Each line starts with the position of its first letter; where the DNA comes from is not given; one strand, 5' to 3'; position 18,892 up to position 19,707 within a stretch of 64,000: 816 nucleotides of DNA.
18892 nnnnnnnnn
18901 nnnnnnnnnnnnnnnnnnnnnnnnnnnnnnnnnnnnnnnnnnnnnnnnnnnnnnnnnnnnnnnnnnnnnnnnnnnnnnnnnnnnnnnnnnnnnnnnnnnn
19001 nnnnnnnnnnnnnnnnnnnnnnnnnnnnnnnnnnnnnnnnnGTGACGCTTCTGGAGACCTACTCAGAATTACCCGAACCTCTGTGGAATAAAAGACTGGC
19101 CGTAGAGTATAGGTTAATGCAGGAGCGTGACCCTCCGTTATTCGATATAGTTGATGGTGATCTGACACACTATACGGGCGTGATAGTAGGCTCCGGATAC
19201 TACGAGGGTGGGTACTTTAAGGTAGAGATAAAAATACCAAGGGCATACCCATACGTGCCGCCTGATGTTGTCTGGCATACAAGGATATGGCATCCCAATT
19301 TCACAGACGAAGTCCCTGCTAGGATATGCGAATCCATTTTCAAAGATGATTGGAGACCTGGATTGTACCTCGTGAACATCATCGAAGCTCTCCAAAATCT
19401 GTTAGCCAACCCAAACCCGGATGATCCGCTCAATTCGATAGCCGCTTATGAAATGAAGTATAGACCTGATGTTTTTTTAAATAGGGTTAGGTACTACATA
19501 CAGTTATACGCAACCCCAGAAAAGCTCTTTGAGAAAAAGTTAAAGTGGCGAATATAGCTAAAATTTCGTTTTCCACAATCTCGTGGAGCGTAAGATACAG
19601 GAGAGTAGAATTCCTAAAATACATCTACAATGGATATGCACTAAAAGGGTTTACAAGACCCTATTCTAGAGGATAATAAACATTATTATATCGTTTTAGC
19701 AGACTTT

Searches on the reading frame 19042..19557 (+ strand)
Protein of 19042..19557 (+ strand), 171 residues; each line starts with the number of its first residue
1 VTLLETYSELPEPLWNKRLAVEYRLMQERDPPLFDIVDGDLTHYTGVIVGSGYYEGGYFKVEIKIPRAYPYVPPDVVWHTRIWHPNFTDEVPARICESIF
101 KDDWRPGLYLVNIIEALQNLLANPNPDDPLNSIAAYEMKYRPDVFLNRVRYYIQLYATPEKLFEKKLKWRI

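Call 3: search_protein_families(library=pfam, proteins=[window:19042-19557:+], max_evalue=0.1)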
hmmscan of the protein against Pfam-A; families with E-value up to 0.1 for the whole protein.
window:19042-19557:+ (171 aa): 1 family
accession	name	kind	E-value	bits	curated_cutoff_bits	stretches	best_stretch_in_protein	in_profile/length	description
PF00179.31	UQ_con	-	4.6e-28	98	27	1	18-152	1-139/140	Ubiquitin-conjugating enzyme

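Call 23: find_homologous_proteins(query=window:19042-19557:+, max_evalue=1e-10)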
Query window:19042-19557:+ (171 aa): 25 proteins with E <= 1e-10 among 44 candidates.
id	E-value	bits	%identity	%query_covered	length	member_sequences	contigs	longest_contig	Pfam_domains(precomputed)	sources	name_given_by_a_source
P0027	1.5e-110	385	95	100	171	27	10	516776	PF00179.32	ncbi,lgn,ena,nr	ncbi:MAG: ubiquitin-conjugating enzyme E2 [Thaumarchaeota archaeon]|nr:ubiquitin-conjugating enzyme 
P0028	4.2e-76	273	72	92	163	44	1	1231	PF00179.32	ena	-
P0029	2.2e-74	267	71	92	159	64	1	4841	PF00179.32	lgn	-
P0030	3.6e-73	263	70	92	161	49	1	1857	PF00179.32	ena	-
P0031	6.6e-73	263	70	92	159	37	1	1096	PF00179.32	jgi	-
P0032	1.7e-72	261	65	95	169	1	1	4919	PF00179.32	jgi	-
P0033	3.4e-72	260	64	94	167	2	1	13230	PF00179.32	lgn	-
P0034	2.7e-71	257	68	92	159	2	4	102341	PF00179.32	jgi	jgi:ubiquitin-protein ligase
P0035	2.4e-70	254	63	98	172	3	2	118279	PF00179.32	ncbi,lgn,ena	-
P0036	7.0e-69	249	68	92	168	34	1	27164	PF00179.32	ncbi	-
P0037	5.6e-68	246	60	98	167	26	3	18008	PF00179.32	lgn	-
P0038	2.0e-67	245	62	98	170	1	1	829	PF00179.32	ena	-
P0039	1.5e-66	242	64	91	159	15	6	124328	PF00179.32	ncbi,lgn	ncbi:MAG: ubiquitin-conjugating enzyme family protein [Nitrososphaerota archaeon]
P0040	2.0e-66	241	60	97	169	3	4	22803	PF00179.32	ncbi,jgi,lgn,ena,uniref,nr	ncbi:MAG TPA: ubiquitin-conjugating enzyme E2 [Candidatus Caldiarchaeum subterraneum]|uniref:Ubiquit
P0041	2.9e-66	241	68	89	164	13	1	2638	PF00179.32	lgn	-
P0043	6.1e-65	237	65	91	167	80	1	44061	PF00179.32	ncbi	-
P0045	6.8e-63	230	64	91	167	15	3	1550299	PF00179.32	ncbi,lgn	-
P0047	3.0e-61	224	64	93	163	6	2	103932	PF00179.32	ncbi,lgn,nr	ncbi:MAG: ubiquitin-conjugating enzyme family protein [Nitrososphaerota archaeon]|nr:ubiquitin-conju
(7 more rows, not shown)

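Call 24: find_encoding_contigs(protein=P0040, flank=8000, max_places=2)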
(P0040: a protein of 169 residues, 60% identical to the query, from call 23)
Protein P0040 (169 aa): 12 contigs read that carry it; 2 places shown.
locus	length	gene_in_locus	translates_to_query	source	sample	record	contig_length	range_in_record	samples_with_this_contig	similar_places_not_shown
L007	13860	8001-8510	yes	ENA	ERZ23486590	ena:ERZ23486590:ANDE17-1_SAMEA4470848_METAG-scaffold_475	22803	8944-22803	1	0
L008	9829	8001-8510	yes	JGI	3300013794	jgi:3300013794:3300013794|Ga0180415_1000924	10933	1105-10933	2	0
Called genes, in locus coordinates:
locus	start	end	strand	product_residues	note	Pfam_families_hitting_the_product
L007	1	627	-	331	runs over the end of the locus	PF00924:MS_channel_2nd, PF21082:MS_channel_3rd (weak)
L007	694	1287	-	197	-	PF01917:Flagellin_arch-type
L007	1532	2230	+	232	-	-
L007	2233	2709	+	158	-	PF01917:Flagellin_arch-type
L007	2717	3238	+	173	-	-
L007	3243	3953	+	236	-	PF06745:ATPase, PF20720:nSTAND3 (faint), PF05763:DUF835 (weak)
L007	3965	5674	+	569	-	PF00437:T2SSE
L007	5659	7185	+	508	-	-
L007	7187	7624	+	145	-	-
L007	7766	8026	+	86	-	PF11976:Rad60-SLD, PF00240:ubiquitin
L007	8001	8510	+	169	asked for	PF00179:UQ_con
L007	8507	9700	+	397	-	PF00899:ThiF, PF00240:ubiquitin (faint)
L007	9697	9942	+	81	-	PF13639:zf-RING_2, PF13923:zf-C3HC4_2 (weak)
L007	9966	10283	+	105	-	-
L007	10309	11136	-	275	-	-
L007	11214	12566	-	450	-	PF01546:Peptidase_M20, PF07687:M20_dimer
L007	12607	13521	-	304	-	PF00056:Ldh_1_N, PF02866:Ldh_1_C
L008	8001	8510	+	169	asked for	PF00179:UQ_con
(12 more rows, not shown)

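Call 25: find_encoding_contigs(protein=P0034, flank=8000, max_places=2)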
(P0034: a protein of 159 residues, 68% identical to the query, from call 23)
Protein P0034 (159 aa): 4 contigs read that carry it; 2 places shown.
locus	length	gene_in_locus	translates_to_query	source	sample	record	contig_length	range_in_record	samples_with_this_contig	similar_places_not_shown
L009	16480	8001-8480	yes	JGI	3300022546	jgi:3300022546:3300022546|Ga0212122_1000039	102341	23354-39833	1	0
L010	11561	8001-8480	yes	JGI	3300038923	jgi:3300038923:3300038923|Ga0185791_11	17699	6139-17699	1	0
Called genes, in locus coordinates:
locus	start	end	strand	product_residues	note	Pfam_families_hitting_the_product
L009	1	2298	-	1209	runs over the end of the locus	PF17915:zf_Rg, PF00270:DEAD, PF00271:Helicase_C (faint), PF04851:ResIII (weak), PF01751:Toprim, PF01131:Topoisom_bac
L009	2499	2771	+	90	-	-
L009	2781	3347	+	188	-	PF08617:CGI-121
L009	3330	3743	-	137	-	PF00075:RNase_H, PF13456:RVT_3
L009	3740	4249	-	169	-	PF00252:Ribosomal_L16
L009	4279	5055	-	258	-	PF00398:RrnaAD, PF05175:MTS (weak), PF13649:Methyltransf_25 (weak)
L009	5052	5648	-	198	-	PF04919:DUF655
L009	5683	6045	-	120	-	PF03874:RNA_pol_Rpb4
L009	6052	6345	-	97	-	PF01157:Ribosomal_L21e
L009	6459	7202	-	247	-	PF01398:JAB, PF14464:Prok-JAB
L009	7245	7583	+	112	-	PF11976:Rad60-SLD, PF00240:ubiquitin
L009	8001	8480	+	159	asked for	PF00179:UQ_con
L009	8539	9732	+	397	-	PF00899:ThiF, PF00240:ubiquitin (weak)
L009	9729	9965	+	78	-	PF04423:Rad50_zn_hook (faint), PF13639:zf-RING_2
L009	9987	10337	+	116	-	PF10046:BLOC1_2 (faint)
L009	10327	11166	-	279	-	-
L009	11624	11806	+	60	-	-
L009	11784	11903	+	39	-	-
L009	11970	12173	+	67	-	-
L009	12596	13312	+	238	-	PF13639:zf-RING_2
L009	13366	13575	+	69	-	-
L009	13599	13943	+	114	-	-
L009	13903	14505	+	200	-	-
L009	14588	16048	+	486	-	PF00587:tRNA-synt_2b, PF03129:HGTP_anticodon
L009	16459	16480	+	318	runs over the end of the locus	PF00587:tRNA-synt_2b, PF03129:HGTP_anticodon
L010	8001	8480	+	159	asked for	PF00179:UQ_con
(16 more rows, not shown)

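Call 26: find_encoding_contigs(protein=P0035, flank=8000, max_places=2)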
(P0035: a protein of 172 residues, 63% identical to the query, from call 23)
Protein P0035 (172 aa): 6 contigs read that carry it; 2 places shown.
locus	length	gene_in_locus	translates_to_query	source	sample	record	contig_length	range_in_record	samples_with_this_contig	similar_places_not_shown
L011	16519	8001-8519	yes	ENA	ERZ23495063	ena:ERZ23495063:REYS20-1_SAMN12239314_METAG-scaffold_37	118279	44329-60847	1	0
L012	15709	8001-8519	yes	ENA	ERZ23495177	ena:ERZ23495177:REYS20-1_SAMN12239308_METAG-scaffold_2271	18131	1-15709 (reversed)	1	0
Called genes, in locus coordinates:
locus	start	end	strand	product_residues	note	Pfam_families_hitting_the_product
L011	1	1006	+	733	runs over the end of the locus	PF02359:CDC48_N, PF02933:CDC48_2, PF05496:RuvB_N, PF13191:AAA_16 (weak), PF00004:AAA, PF17862:AAA_lid_3, PF00004:AAA, PF17862:AAA_lid_3, +27 more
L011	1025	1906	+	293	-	PF01972:SDH_protease, PF25145:NfeD1b_N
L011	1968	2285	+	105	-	-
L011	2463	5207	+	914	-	PF01411:tRNA-synt_2c, PF07973:tRNA_SAD, PF02272:DHHA1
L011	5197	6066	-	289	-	PF00466:Ribosomal_L10, PF17777:RL10P_insert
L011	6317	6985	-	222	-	PF00687:Ribosomal_L1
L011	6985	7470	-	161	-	PF03946:Ribosomal_L11_N, PF00298:Ribosomal_L11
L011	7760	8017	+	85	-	PF11976:Rad60-SLD (weak), PF00240:ubiquitin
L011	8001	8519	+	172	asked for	PF00179:UQ_con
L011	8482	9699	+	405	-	PF00899:ThiF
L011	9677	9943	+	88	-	PF03107:C1_2 (weak), PF13639:zf-RING_2 (weak)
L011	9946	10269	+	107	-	-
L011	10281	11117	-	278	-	-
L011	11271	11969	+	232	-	PF13639:zf-RING_2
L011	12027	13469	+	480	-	PF00587:tRNA-synt_2b, PF03129:HGTP_anticodon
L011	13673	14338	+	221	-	PF01865:PhoU_div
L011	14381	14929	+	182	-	PF02778:tRNA_int_endo_N, PF01974:tRNA_int_endo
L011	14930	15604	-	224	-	PF01597:GCV_H, PF01206:TusA (faint)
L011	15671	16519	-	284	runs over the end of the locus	PF00581:Rhodanese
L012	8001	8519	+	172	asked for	PF00179:UQ_con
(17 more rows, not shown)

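Call 28: find_encoding_contigs(protein=P0045, flank=8000, max_places=1)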
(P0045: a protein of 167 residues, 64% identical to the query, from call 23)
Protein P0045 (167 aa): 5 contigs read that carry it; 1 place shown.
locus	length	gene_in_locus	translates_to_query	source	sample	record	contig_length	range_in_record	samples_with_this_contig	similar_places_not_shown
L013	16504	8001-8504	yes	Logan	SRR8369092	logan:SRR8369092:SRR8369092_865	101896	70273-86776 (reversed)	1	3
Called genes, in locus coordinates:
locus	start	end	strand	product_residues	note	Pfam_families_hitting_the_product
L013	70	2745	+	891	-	PF17802:SpaA (faint), PF13620:CarboxypepD_reg (weak)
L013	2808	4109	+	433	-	PF27218:MJ0043_C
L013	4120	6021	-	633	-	PF17214:KH_TffA, PF00753:Lactamase_B, PF16661:Lactamase_B_6, PF12706:Lactamase_B_2 (weak), PF10996:Beta-Casp, PF07521:RMMBL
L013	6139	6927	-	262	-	-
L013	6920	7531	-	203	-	PF01398:JAB, PF03665:UPF0172 (faint), PF14464:Prok-JAB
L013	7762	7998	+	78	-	PF11976:Rad60-SLD (weak), PF00240:ubiquitin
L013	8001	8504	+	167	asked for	PF00179:UQ_con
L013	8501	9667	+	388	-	PF00899:ThiF, PF00240:ubiquitin (weak)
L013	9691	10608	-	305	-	PF00291:PALP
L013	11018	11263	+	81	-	PF02680:DUF211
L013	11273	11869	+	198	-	PF01988:VIT1 (faint)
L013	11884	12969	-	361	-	PF00817:IMS, PF11798:IMS_HHH (weak), PF21999:IMS_HHH_1, PF11799:IMS_C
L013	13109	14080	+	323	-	PF00288:GHMP_kinases_N, PF08544:GHMP_kinases_C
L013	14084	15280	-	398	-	PF00764:Arginosuc_synth, PF20979:Arginosuc_syn_C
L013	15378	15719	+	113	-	PF02036:SCP2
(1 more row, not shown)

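Call 29: find_encoding_contigs(protein=P0039, flank=8000, max_places=1)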
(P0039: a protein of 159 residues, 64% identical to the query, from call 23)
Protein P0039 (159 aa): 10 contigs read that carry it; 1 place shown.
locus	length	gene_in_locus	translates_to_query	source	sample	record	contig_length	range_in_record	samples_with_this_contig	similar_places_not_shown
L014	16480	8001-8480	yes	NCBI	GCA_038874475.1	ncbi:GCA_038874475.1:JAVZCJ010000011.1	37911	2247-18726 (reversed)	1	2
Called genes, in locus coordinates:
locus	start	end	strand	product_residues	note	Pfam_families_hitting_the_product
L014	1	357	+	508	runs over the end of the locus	PF00662:Proton_antipo_N, PF00361:Proton_antipo_M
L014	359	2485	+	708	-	PF00662:Proton_antipo_N, PF00361:Proton_antipo_M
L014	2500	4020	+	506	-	PF00662:Proton_antipo_N, PF00361:Proton_antipo_M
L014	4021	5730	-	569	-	PF01921:tRNA-synt_1f, PF19269:Anticodon_2 (weak)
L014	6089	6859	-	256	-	-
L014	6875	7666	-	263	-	PF01398:JAB, PF03665:UPF0172 (faint), PF14464:Prok-JAB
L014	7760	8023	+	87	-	PF00240:ubiquitin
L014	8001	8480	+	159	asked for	PF00179:UQ_con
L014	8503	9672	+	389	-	PF00899:ThiF, PF00240:ubiquitin (weak)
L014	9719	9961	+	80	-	PF03107:C1_2 (weak), PF14446:Prok-RING_1 (weak), PF13639:zf-RING_2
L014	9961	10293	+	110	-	-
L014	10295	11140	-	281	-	-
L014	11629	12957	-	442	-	PF00390:malic, PF03949:Malic_M, PF00899:ThiF (weak)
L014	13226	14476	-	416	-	PF09861:Lar_N, PF21113:LarA_C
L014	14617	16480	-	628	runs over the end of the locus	PF02730:AFOR_N, PF01314:AFOR_C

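Call 36: list_cluster_members(proteins=[P0045, P0043, P0036, P0047, P0039, P0203, P0063, P0213, P0211, P0207])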
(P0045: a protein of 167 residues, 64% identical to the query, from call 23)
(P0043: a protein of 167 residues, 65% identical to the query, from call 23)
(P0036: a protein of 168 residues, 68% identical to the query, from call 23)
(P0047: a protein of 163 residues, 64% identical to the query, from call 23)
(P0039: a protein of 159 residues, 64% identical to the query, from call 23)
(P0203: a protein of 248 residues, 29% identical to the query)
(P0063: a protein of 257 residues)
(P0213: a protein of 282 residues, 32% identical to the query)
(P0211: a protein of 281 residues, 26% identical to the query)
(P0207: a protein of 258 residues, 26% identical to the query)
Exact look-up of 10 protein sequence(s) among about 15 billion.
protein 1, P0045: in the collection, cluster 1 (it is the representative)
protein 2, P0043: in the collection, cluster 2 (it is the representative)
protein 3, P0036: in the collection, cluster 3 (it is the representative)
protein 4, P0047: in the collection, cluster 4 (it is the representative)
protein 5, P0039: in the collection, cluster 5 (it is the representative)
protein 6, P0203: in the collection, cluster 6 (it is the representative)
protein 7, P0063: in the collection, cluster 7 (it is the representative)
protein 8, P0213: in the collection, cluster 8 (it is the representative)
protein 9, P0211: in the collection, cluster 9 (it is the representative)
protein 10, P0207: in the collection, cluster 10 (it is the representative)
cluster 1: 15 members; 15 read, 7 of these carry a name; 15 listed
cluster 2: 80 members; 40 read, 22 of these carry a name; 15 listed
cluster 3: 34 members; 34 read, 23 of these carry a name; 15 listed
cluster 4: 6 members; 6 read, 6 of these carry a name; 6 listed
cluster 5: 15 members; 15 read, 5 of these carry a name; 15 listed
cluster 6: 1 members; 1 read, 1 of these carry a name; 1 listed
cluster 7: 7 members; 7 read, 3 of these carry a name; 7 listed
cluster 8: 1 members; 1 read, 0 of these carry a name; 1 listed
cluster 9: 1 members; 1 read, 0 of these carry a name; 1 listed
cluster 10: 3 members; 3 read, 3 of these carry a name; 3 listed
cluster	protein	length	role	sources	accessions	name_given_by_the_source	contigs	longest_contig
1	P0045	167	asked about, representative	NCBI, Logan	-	-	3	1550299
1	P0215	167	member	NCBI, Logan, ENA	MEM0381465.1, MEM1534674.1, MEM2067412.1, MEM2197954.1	MAG: ubiquitin-conjugating enzyme E2 [Nitrososphaerota archaeon]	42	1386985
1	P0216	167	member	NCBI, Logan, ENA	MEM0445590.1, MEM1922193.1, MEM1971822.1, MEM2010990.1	MAG: ubiquitin-conjugating enzyme E2 [Nitrososphaerota archaeon]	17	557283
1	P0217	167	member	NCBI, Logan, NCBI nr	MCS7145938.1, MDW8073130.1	MAG: ubiquitin-conjugating enzyme E2 [Nitrososphaerota archaeon] | ubiquitin-conjugating enzyme E2 [Candidatus Calditenuaceae archaeon]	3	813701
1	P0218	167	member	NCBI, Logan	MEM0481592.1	MAG: ubiquitin-conjugating enzyme E2 [Nitrososphaerota archaeon]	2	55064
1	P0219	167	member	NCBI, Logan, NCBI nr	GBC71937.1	hypothetical protein HRbin02_01726 [Candidatus Calditenuaceae archaeon HR02]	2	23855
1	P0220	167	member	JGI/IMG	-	ubiquitin-protein ligase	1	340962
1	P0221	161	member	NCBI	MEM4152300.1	MAG: ubiquitin-conjugating enzyme E2, partial [Nitrososphaerota archaeon]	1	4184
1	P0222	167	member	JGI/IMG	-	-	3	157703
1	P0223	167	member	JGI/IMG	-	-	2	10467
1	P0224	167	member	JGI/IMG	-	-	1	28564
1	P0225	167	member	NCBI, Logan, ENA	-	-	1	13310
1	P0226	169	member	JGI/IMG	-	-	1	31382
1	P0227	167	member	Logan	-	-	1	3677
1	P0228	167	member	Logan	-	-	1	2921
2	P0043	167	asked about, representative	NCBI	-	-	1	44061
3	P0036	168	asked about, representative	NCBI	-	-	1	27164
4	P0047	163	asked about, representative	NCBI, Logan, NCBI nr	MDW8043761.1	MAG: ubiquitin-conjugating enzyme family protein [Nitrososphaerota archaeon] | ubiquitin-conjugating enzyme family protein [Nitrososphaerota archaeon]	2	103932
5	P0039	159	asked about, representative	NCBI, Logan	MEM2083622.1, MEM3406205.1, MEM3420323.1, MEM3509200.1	MAG: ubiquitin-conjugating enzyme family protein [Nitrososphaerota archaeon]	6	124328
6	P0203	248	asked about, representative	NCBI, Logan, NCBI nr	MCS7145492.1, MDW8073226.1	MAG: RING finger domain-containing protein [Nitrososphaerota archaeon] | RING finger protein [Candidatus Calditenuaceae archaeon]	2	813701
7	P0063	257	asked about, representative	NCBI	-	-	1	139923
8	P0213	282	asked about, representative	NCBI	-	-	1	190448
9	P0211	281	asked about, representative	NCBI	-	-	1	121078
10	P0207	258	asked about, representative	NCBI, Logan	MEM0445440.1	MAG: RING finger protein [Nitrososphaerota archaeon]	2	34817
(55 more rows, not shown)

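Call 78: find_encoding_contigs(protein=P0036, flank=8000, max_places=3)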
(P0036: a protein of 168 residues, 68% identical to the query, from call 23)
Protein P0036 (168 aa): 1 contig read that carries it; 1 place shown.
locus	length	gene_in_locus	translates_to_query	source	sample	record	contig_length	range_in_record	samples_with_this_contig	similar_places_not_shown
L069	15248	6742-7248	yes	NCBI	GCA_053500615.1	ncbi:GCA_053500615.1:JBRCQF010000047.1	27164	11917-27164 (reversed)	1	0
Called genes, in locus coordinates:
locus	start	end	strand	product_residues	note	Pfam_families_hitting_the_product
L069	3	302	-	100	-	?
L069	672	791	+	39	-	-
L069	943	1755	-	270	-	PF09419:PGP_phosphatase (faint), PF00702:Hydrolase, PF13344:Hydrolase_6, PF13419:HAD_2 (weak), PF13242:Hydrolase_like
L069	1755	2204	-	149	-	PF01978:TrmB (weak), PF13404:HTH_AsnC-type, PF13412:HTH_24, PF01022:HTH_5 (weak), PF09904:HTH_43 (weak), PF12840:HTH_20 (weak), PF01037:AsnC_trans_reg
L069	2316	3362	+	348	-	PF08541:ACP_syn_III_C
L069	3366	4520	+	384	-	PF00108:Thiolase_N, PF08545:ACP_syn_III (faint), PF22691:Thiolase_C_1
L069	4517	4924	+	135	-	PF01796:OB_ChsH2_C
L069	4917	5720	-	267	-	-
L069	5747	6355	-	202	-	PF01398:JAB, PF03665:UPF0172 (weak), PF14464:Prok-JAB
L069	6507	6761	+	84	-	PF11976:Rad60-SLD (weak), PF00240:ubiquitin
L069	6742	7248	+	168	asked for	PF00179:UQ_con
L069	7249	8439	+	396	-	PF00899:ThiF, PF00240:ubiquitin (faint)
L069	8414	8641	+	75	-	PF03107:C1_2 (weak), PF13639:zf-RING_2, PF13923:zf-C3HC4_2 (weak)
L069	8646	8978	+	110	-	-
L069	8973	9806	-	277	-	-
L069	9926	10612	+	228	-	PF13639:zf-RING_2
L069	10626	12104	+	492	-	PF00587:tRNA-synt_2b, PF03129:HGTP_anticodon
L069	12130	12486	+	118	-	PF00507:Oxidored_q4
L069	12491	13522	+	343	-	PF00146:NADHdh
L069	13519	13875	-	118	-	-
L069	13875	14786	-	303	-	PF13187:Fer4_9 (faint), PF13183:Fer4_8 (faint), PF13484:Fer4_16 (faint), PF13534:Fer4_17 (faint), PF12797:Fer4_2 (faint), PF12838:Fer4_7 (faint), PF00037:Fer4, PF12837:Fer4_6 (weak), +2 more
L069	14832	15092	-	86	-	-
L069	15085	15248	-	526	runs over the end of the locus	PF00115:COX1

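Call 79: find_encoding_contigs(protein=P0043, flank=8000, max_places=3)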
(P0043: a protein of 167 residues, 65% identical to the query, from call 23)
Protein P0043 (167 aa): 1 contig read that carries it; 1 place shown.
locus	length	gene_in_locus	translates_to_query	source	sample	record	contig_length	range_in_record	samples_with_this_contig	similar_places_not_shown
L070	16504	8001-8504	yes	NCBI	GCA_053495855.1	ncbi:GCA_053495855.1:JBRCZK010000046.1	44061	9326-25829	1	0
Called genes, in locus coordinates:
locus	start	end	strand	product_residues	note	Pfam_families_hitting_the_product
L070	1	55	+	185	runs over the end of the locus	PF00571:CBS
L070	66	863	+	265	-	PF02830:V4R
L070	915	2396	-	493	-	PF00330:Aconitase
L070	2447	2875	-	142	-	PF01873:eIF-5_eIF-2B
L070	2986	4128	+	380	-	PF00070:Pyr_redox (faint), PF01266:DAO (weak), PF01494:FAD_binding_3, PF03486:HI0933_like (weak), PF07992:Pyr_redox_2 (weak), PF12831:FAD_oxidored, PF13450:NAD_binding_8, PF01266:DAO (weak), +3 more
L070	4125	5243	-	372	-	PF00285:Citrate_synt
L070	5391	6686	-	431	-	PF03972:MmgE_PrpD_N, PF19305:MmgE_PrpD_C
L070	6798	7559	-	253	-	PF01048:PNP_UDP_1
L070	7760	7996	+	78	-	PF11976:Rad60-SLD (weak), PF00240:ubiquitin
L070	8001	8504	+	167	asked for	PF00179:UQ_con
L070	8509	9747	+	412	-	PF00899:ThiF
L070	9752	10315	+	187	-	-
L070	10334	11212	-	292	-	PF01138:RNase_PH, PF03725:RNase_PH_C (weak)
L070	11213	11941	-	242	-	PF01138:RNase_PH, PF03725:RNase_PH_C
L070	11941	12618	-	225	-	PF22625:ECR1_N_2 (weak), PF14382:ECR1_N (weak), PF15985:KH_6 (weak)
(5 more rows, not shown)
